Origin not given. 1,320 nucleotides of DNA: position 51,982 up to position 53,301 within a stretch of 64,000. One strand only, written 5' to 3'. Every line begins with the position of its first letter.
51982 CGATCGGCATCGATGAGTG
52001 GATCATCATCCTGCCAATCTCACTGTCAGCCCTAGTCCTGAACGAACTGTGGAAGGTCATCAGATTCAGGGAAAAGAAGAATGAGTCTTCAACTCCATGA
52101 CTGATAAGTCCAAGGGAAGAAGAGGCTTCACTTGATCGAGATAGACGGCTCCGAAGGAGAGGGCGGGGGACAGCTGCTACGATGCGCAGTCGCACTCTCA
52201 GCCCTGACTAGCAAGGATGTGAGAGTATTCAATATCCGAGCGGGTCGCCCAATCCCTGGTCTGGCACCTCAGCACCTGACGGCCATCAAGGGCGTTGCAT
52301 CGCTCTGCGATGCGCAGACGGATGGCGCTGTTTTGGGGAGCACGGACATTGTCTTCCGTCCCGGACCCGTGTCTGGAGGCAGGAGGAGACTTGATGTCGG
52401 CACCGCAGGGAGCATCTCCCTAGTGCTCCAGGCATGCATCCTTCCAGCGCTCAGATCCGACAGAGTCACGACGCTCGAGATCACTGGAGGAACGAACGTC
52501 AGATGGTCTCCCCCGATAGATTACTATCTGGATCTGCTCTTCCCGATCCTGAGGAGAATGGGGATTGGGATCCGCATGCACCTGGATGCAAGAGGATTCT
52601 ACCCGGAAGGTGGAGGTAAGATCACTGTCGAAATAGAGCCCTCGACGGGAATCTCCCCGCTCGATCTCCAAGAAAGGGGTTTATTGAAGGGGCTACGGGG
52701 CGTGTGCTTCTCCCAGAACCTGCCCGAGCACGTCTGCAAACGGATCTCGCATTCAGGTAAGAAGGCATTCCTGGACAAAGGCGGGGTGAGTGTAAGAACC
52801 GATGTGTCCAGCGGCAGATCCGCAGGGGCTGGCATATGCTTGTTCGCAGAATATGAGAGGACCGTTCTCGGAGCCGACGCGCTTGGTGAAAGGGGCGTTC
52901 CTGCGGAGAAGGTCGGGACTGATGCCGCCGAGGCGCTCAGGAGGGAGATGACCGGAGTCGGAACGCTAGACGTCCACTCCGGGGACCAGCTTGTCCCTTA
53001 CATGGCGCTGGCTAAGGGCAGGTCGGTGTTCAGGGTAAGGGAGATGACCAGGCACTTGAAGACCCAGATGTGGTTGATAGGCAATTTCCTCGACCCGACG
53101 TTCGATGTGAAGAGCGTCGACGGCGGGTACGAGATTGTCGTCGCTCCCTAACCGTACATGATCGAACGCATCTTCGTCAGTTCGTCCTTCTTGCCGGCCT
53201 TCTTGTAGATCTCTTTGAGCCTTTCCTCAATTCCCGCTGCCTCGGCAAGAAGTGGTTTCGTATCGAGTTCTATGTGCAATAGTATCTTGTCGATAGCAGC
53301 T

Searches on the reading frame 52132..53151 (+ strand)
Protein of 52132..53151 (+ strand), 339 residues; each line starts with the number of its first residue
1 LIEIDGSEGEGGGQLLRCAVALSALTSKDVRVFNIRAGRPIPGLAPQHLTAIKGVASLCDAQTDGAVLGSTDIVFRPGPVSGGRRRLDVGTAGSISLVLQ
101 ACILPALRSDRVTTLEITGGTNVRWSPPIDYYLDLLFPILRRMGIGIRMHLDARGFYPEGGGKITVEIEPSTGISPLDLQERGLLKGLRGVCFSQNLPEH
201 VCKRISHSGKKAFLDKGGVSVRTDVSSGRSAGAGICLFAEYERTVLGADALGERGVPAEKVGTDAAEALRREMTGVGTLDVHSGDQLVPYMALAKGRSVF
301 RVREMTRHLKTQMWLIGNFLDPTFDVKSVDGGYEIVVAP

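Call 60: search_protein_families(library=pfam, proteins=[window:52132-53151:+], max_evalue=0.00001)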
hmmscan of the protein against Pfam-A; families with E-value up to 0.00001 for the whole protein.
window:52132-53151:+ (339 aa): 2 families
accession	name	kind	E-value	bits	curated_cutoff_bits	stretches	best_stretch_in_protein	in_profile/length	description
PF01137.26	RTC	-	1.3e-76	257.1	27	1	9-326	2-221/221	RNA 3'-terminal phosphate cyclase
PF05189.18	RTC_insert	-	1.2e-21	77.4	23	1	181-273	2-101/102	RNA 3'-terminal phosphate cyclase (RTC), insert domain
